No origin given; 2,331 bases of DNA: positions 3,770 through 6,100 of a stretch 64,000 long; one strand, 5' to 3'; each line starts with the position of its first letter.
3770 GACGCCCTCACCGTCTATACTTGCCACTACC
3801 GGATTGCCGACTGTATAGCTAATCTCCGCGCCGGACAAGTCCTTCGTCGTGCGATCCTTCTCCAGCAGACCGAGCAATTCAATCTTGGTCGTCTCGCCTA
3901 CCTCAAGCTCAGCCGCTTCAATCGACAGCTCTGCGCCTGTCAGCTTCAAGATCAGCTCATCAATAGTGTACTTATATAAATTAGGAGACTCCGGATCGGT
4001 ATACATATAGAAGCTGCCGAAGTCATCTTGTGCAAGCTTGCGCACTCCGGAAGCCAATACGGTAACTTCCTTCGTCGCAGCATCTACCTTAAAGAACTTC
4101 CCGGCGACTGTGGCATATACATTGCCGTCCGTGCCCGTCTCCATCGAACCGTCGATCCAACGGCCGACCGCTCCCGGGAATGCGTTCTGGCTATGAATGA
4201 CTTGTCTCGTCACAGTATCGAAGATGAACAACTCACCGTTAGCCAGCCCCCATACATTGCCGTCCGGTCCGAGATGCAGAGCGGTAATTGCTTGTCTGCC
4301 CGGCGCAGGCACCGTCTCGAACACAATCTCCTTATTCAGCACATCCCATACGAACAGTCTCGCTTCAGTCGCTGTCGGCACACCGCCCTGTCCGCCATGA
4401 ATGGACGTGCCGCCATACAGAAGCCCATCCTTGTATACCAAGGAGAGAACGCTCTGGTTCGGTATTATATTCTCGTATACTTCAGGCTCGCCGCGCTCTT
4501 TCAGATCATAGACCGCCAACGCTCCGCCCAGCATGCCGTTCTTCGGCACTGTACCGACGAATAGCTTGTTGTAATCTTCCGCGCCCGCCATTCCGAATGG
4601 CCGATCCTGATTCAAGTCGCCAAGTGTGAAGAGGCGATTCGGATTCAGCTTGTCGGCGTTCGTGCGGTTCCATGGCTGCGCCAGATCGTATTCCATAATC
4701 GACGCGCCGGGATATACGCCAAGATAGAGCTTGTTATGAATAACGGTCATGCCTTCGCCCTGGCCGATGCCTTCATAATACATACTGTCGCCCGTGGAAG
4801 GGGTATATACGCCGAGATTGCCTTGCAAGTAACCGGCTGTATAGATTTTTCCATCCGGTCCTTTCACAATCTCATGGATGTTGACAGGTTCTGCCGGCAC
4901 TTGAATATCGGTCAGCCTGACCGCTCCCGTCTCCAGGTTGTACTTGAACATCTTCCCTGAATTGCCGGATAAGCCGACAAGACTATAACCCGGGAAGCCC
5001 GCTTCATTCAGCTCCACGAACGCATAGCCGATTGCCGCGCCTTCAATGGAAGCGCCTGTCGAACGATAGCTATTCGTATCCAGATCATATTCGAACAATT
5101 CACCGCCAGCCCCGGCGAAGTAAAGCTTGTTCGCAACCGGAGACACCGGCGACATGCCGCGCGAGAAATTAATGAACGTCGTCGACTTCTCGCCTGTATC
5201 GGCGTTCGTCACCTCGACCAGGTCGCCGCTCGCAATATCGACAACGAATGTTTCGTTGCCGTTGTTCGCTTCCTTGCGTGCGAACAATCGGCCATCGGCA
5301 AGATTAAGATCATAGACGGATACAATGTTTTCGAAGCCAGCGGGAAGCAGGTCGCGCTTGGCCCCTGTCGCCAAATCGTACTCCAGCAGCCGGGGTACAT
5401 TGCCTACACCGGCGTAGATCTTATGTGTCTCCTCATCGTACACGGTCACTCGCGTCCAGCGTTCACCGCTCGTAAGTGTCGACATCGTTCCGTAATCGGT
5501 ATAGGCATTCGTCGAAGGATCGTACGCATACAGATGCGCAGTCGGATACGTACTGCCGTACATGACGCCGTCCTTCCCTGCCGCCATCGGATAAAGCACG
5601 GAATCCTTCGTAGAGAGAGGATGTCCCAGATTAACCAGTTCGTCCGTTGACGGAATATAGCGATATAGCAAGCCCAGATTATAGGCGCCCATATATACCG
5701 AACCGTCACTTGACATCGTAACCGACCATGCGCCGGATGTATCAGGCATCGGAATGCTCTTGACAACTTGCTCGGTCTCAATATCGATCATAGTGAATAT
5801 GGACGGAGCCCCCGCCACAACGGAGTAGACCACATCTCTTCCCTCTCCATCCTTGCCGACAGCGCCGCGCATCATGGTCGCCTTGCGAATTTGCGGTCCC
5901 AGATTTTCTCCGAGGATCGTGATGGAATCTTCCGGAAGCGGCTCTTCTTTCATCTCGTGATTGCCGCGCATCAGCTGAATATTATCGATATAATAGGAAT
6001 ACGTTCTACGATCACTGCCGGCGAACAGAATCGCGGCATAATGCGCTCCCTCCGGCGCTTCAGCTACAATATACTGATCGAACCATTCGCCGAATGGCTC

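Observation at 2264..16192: Paralogous beta-propeller pair (one giant and S-layer-anchored, one cytoplasmic) in a sugar-uptake locus that has no recognisable glycoside hydrolase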

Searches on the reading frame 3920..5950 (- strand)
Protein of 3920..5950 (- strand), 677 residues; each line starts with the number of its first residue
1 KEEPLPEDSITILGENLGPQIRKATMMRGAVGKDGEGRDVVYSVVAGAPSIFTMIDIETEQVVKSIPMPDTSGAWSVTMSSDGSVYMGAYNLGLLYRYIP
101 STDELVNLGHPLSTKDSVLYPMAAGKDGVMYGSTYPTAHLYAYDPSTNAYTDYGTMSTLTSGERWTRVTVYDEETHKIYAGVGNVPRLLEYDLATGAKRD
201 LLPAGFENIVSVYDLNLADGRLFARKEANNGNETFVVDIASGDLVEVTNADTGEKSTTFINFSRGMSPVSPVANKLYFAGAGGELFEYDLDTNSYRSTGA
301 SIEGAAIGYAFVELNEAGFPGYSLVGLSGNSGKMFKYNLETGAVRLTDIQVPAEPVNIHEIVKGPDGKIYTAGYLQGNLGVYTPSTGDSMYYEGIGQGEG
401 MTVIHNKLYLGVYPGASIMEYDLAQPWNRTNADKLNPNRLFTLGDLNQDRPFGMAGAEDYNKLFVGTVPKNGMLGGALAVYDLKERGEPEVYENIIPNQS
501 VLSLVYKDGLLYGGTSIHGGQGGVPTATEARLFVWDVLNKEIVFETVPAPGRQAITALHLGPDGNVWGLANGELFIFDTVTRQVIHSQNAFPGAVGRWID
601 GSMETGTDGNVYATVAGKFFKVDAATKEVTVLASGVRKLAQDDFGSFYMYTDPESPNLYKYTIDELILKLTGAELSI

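Call 34: find_homologous_proteins(query=window:3920-5950:-, max_evalue=0.001)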
Query window:3920-5950:- (677 aa): 168 proteins with E <= 0.001 among 8000 candidates; the best 120 are listed.
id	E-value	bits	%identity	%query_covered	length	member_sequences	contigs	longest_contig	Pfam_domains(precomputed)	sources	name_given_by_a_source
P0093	0.0e+0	1280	80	100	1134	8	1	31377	PF21959.3,PF02018.24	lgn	-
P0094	5.6e-249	846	55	99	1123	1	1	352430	PF21959.3,PF02018.24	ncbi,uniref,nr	ncbi:carbohydrate binding domain-containing protein [Bacillus sp. REN16]|uniref:carbohydrate binding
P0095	1.0e-245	836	54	100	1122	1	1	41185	PF21959.3,PF02018.24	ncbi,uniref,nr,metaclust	ncbi:carbohydrate binding domain-containing protein [Ornithinibacillus californiensis]|uniref:carboh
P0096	3.3e-243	827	55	99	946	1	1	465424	PF02018.24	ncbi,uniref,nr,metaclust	ncbi:hypothetical protein A8F94_19115 [Bacillus sp. FJAT-27225]|uniref:carbohydrate binding domain-c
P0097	5.5e-242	823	55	97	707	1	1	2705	PF21959.3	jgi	jgi:streptogramin lyase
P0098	1.4e-240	819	54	100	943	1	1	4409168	PF21959.3,PF02018.24,PF16819.12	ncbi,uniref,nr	ncbi:carbohydrate binding domain-containing protein [Rossellomorea sp. KS-H15a]|uniref:carbohydrate 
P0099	3.7e-240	817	54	99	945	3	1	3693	PF21959.3,PF02018.24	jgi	jgi:Carbohydrate binding domain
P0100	1.4e-239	815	54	99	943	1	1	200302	PF02018.24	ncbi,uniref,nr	ncbi:carbohydrate binding domain-containing protein [Falsibacillus albus]|uniref:CBM-cenC domain-con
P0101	1.7e-238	812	53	99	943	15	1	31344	PF21959.3,PF16819.12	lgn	-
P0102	4.1e-234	797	53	99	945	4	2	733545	PF21959.3,PF16819.12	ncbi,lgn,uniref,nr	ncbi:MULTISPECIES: hypothetical protein [unclassified Mesobacillus]|uniref:hypothetical protein n=1 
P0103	3.7e-233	794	52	100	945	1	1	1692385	PF21959.3,PF02018.24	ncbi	ncbi:carbohydrate binding domain-containing protein [Neobacillus sp. Marseille-QA0830]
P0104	3.8e-233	794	53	95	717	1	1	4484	PF24814.2,PF21959.3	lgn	-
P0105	5.8e-233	794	52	100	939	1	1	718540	PF02018.24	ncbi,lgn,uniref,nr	ncbi:Carbohydrate binding domain-containing protein [Psychrobacillus sp. OK028]|uniref:carbohydrate 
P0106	6.2e-231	787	52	100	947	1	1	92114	PF21959.3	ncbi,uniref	ncbi:hypothetical protein V7087_15840 [Neobacillus niacini]|uniref:hypothetical protein n=1 Tax=Neob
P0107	2.3e-230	785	51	100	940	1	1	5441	PF21959.3,PF02018.24,PF16819.12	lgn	-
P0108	3.0e-230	785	53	95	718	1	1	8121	PF21959.3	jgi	jgi:outer membrane protein assembly factor BamB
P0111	5.7e-228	777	51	100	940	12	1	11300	PF21959.3,PF21461.4,PF02018.24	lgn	-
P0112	1.9e-227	775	53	96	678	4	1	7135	PF21959.3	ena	-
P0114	1.3e-224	766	51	98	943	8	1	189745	PF21959.3,PF02018.24,PF16819.12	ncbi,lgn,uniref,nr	ncbi:carbohydrate binding domain-containing protein [Bacillus sp. MMSF_3328]|uniref:carbohydrate bin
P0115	3.1e-224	765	51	98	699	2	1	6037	PF21959.3,PF16819.12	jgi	-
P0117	1.5e-220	752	53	92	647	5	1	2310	PF13360.14,PF21959.3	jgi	jgi:streptogramin lyase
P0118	9.4e-220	750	52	97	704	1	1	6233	PF21959.3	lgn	-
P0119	7.2e-215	734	50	98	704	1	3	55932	PF21959.3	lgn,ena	-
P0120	2.0e-214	732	50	96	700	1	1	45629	PF21959.3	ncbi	-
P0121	2.2e-214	732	51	96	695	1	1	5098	PF21959.3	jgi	jgi:streptogramin lyase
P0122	9.9e-212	723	50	96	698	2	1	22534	PF21959.3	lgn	-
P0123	3.2e-207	708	49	97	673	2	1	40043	PF21959.3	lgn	-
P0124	1.2e-203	697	47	99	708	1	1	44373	PF21959.3,PF14517.13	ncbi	-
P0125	2.2e-203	696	49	94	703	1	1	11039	PF21959.3,PF14517.13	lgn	-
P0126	1.9e-202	693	50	92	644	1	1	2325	PF21959.3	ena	-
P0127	1.2e-201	690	48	96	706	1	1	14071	PF21959.3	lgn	-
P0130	6.6e-162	559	42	98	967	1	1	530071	PF21959.3,PF02368.25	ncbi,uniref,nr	ncbi:Ig-like domain-containing protein [Pseudalkalibacillus salsuginis]|uniref:Ig-like domain-contai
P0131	2.1e-153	531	44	95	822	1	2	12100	PF21959.3,PF02018.24,PF16819.12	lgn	-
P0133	1.3e-152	528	43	98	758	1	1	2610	PF21959.3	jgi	jgi:streptogramin lyase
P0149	4.2e-124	434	37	99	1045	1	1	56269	PF22888.2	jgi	-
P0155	1.5e-118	415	37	96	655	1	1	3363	PF21959.3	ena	-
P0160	8.0e-108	380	38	95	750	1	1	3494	PF21959.3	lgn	-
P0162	1.8e-105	372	36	93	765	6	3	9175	PF21959.3,PF19077.7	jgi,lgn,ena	-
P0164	2.0e-104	369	33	96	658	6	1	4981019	-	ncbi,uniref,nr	ncbi:hypothetical protein [Pontibacter kalidii]|uniref:hypothetical protein n=1 Tax=Pontibacter kali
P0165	8.5e-102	360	34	96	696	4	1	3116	PF21959.3,PF16819.12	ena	-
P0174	9.0e-98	347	33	96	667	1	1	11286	PF21959.3,PF16819.12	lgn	-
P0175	9.5e-98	347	33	96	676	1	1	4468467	PF21959.3,PF16819.12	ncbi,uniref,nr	ncbi:WD40 repeat domain-containing protein [Bacillus sp. DTU_2020_1000418_1_SI_GHA_SEK_038]|uniref:W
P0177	2.5e-96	342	32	98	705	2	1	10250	PF21959.3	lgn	-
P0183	4.5e-92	328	32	95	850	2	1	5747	PF07494.18,PF23414.2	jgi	jgi:hypothetical protein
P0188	4.4e-89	318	32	96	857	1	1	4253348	PF21959.3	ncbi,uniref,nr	ncbi:hypothetical protein CEF21_21055 [Bacillus sp. FJAT-42376]|uniref:hypothetical protein n=1 Tax=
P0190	2.0e-84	303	35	87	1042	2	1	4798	PF00404.25,PF21959.3,PF00963.25,PF02018.24,PF16819.12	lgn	-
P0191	1.2e-83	300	35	88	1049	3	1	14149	PF00404.25,PF21959.3,PF00963.25,PF02018.24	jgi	jgi:WD40 repeat protein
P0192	4.4e-83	298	34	90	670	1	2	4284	PF21959.3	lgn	-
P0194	1.1e-79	287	31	94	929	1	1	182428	PF21959.3,PF22888.2,PF19077.7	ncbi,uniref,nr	ncbi:OmpL47-type beta-barrel domain-containing protein [Paenibacillus arenilitoris]|uniref:Streptogr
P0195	1.6e-79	286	34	93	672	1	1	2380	PF13360.14,PF21959.3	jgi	jgi:streptogramin lyase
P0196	2.5e-79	286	31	91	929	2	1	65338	PF21959.3,PF19077.7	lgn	-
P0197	2.2e-78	283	34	94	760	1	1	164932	PF13360.14,PF21959.3,PF16819.12,PF22888.2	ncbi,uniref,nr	ncbi:FIMAH domain-containing protein [Paenibacillus lemnae]|uniref:PQQ-binding-like beta-propeller r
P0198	1.0e-76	277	33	91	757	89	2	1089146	PF13360.14,PF21959.3,PF22888.2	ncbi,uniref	ncbi:hypothetical protein V4V36_00230 [Paenibacillus lautus]|uniref:FIMAH domain-containing protein 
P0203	6.6e-71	258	32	90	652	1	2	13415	PF13360.14,PF21959.3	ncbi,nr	ncbi:MAG: hypothetical protein HOW71_43660 [Nonomuraea sp.]|nr:hypothetical protein [Nonomuraea sp.]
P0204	8.1e-71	258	31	92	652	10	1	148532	PF13360.14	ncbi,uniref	ncbi:hypothetical protein [Nonomuraea sp. JJY05]|uniref:hypothetical protein n=1 Tax=Nonomuraea sp. 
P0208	1.1e-68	251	32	84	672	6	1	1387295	PF13360.14,PF07494.18,PF21959.3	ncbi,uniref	ncbi:hypothetical protein ACIBG5_12750 [Kribbella sp. NPDC050241]|uniref:hypothetical protein n=1 Ta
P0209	1.2e-68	251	29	94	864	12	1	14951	PF25174.2,PF21959.3,PF24807.2,PF24796.2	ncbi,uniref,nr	ncbi:hypothetical protein [Bacillus sp. AFS040349]|uniref:hypothetical protein n=1 Tax=Bacillus sp. 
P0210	7.2e-68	248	32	84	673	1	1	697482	PF13360.14,PF07494.18,PF21959.3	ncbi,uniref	ncbi:hypothetical protein [Kribbella sp. NPDC049227]|uniref:hypothetical protein n=1 Tax=Kribbella s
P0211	7.4e-68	248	31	87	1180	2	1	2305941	PF26182.1,PF00963.25,PF22359.3,PF02368.25,PF26918.1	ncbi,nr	ncbi:hypothetical protein J31TS4_03160 [Paenibacillus sp. J31TS4]|nr:hypothetical protein J31TS4_031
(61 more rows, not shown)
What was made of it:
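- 3932..5932 (-): Extracellular tandem double beta-propeller (giant aa about 539-1205), paralogous to the 625-aa protein over its whole length. More than 168 homologues (call 34).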

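Call 53: find_encoding_contigs(protein=P0164, flank=10000, max_places=1)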
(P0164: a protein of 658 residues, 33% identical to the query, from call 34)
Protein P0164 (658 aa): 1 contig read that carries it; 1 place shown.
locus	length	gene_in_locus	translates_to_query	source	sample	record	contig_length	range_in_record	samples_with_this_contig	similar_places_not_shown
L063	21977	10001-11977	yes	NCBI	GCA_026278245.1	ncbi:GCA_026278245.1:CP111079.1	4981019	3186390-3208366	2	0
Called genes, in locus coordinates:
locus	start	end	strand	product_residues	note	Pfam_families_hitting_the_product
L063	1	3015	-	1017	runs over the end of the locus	PF13620:CarboxypepD_reg, PF13715:CarbopepD_reg_2, PF07715:Plug, PF00593:TonB_dep_Rec_b-barrel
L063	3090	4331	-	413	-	PF07690:MFS_1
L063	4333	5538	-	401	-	PF07221:GlcNAc_2-epim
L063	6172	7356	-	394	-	PF01546:Peptidase_M20, PF07687:M20_dimer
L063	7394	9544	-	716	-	-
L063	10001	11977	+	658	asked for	-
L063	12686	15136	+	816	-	PF00696:AA_kinase, PF01842:ACT (faint), PF22468:ACT_9, PF13840:ACT_7, PF22468:ACT_9, PF03447:NAD_binding_3, PF00742:Homoserine_dh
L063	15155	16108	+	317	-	PF00288:GHMP_kinases_N, PF08544:GHMP_kinases_C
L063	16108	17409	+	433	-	PF14821:Thr_synth_N, PF00291:PALP, PF24857:THR4_C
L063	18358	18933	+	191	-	PF02342:TerD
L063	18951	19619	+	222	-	PF02342:TerD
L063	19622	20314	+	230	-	PF00702:Hydrolase, PF13419:HAD_2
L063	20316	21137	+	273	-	PF15610:PRTase_3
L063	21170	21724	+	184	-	PF02342:TerD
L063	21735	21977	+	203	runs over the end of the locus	PF02342:TerD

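Call 54: find_encoding_contigs(protein=P0204, flank=10000, max_places=1)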
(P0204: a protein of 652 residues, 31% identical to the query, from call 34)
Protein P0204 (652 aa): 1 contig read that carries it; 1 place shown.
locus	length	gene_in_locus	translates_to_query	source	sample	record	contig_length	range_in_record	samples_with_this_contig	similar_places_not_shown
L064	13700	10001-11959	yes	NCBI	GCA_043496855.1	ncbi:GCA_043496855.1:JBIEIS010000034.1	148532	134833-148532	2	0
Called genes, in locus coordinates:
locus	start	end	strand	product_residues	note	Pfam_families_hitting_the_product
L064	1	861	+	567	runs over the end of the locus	PF00561:Abhydrolase_1, PF08386:Abhydrolase_4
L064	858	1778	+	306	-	PF04235:DUF418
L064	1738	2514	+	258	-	PF00795:CN_hydrolase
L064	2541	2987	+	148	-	-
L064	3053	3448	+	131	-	PF27768:UCP033725 (weak)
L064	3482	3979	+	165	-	PF08281:Sigma70_r4_2, PF04545:Sigma70_r4, PF00196:GerE (weak)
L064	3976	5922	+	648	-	-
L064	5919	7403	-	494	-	PF01039:Carboxyl_trans, PF00378:ECH_1 (faint), PF03255:ACCA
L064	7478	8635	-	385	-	PF02515:CoA_transf_3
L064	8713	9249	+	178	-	PF00485:PRK (faint), PF13671:AAA_33 (faint)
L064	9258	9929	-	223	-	PF00300:His_Phos_1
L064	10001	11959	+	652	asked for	PF13360:PQQ_2 (faint)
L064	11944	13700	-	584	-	PF21959:DUF6923 (faint)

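Call 55: find_encoding_contigs(protein=P0198, flank=10000, max_places=1)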
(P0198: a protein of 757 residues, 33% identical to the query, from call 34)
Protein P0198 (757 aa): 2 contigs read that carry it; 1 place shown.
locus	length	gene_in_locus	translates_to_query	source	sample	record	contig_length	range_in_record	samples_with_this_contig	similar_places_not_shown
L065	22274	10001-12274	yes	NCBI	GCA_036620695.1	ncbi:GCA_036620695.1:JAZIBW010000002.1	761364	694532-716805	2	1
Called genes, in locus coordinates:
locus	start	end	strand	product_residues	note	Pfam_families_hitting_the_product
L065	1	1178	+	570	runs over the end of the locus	PF00672:HAMP (weak), PF06580:His_kinase, PF02518:HATPase_c (weak)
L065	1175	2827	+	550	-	PF00072:Response_reg, PF12833:HTH_18, PF00165:HTH_AraC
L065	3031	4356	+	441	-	PF01547:SBP_bac_1, PF13416:SBP_bac_8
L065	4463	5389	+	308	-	PF00528:BPD_transp_1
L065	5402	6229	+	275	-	PF00528:BPD_transp_1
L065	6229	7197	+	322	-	PF00389:2-Hacid_dh, PF02826:2-Hacid_dh_C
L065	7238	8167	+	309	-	PF00701:DHDPS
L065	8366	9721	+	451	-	PF00392:GntR, PF13416:SBP_bac_8, PF01547:SBP_bac_1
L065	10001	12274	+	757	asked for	PF21959:DUF6923 (faint), PF13360:PQQ_2 (faint), PF22888:FIMAH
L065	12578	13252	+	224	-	-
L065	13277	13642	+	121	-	-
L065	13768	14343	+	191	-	PF12464:Mac, PF00132:Hexapep, PF14602:Hexapep_2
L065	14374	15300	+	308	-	-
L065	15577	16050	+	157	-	PF03928:HbpS-like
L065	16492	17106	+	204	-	PF00455:DeoRC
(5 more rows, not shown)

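Call 66: search_protein_families(library=pfam, proteins=[P0190, P0211, P0149, P0209, P0183], max_evalue=0.01)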
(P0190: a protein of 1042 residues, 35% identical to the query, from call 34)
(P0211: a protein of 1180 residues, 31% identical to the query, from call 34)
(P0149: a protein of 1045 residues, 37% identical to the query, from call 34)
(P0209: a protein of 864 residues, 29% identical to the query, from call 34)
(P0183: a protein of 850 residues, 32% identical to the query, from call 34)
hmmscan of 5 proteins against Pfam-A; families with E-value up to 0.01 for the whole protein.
P0190 (1042 aa): 11 families
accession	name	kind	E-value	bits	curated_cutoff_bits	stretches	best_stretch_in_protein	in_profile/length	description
PF00963.24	Cohesin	-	2.5e-14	54.1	24.1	1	858-977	8-134/139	Cohesin domain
PF21959.2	DUF6923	-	1.9e-09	38.1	27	1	153-230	95-173/234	Repeat of unknown function (DUF6923)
PF16819.11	DUF5074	-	2.7e-09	37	27.2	0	543-631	162-251/353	Domain of unknown function (DUF5074)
PF02018.23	CBM_4_9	-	6.7e-08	33.4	25.9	1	692-823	4-128/136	Carbohydrate binding domain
PF00404.24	Dockerin_1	-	3.5e-06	27.6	22.9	2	991-1036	2-53/57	Dockerin type I domain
PF14517.12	Tachylectin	-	0.00013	22.3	29.8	1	108-220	87-210/230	Tachylectin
PF13964.12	Kelch_6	-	0.00078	19.8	25.3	0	158-183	16-45/50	Kelch motif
PF05096.18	Glu_cyclase_2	-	0.0037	17.2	22.3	0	168-221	144-200/249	Glutamine cyclotransferase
PF01344.31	Kelch_1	-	0.0039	17.1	20.1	0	166-179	27-40/46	Kelch motif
PF00036.39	EF-hand_1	-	0.0044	16.9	25.4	0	990-1008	8-26/29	EF hand domain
PF08450.18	SGL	-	0.0051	16.9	26.3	0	147-179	186-218/246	SMP-30/Gluconolactonase/LRE-like region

P0211 (1180 aa): 10 families
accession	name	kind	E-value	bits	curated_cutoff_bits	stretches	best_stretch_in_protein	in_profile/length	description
PF02368.24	Big_2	-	1.4e-20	73.4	22.8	3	1101-1159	14-68/79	Bacterial Ig-like domain (group 2)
PF00963.24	Cohesin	-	2.6e-12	47.6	24.1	1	142-240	2-106/139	Cohesin domain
PF22359.2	Big-like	-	1.5e-10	41.6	27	1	1127-1157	3-33/48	Bacterial Ig-like domain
PF02018.23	CBM_4_9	-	9.9e-05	23.2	25.9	1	7-118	25-133/136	Carbohydrate binding domain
PF13964.12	Kelch_6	-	0.00014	22.2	25.3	0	368-424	3-45/50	Kelch motif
PF08428.16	Rib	-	0.00042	21.4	27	0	932-954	46-67/76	Rib domain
PF25679.1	DUF7947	-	0.00064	20.2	27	1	525-567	16-58/79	Family of unknown function (DUF7947)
PF08450.18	SGL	-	0.0015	18.6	26.3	0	381-417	178-215/246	SMP-30/Gluconolactonase/LRE-like region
PF24807.1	WD40_CDC20-Fz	-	0.0035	17.1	200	0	430-516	8-94/292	CDC20/Fizzy WD40 domain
PF18957.6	RibLong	-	0.0052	18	27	0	927-955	59-86/93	Long Rib domain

P0149 (1045 aa): 4 families
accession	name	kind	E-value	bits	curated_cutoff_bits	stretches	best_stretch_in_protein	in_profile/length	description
PF22888.1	FIMAH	-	1.1e-21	77.7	24.8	1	959-1039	1-81/81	FIMAH domain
PF21461.3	HL_N-beta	-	4e-05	23.8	27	1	903-936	8-42/57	Hyaluronate lyase, N-terminal beta-sheet domain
PF13360.13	PQQ_2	-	7.7e-05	22.9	27.6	0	517-581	79-143/233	Outer membrane protein assembly factor BamB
PF25210.1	Kelch_FKB95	-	0.0032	17.6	70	0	403-482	122-200/268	FKB95, Kelch-repeats domain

P0209 (864 aa): 6 families
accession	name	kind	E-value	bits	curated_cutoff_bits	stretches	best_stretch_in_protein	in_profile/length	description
PF24807.1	WD40_CDC20-Fz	-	1.2e-10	41.6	200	2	432-563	42-150/292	CDC20/Fizzy WD40 domain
PF24796.1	WDR55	-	3.4e-09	36.6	200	1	155-339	24-210/296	WDR55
PF21959.2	DUF6923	-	3.6e-07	30.7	27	1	144-302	41-212/234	Repeat of unknown function (DUF6923)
PF25174.1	Beta-prop_THOC3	-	3.1e-06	26.9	305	1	89-267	85-255/272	THOC3 beta-propeller domain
PF03022.22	MRJP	-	0.0045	16.8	19.8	0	247-268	34-55/288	Major royal jelly protein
PF12894.13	ANAPC4_WD40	-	0.0059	17.2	22.9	0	235-269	48-82/91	Anaphase-promoting complex subunit 4 WD40 domain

P0183 (850 aa): 2 families
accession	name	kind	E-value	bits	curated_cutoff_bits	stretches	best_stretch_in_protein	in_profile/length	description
PF07494.17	Reg_prop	-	2.7e-07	30.4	20.4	0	83-97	8-22/24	Two component regulator propeller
PF23414.1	Beta-prop_EML_2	-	3.4e-07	30.3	90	1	55-203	17-158/266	Echinoderm microtubule-associated protein second beta-propeller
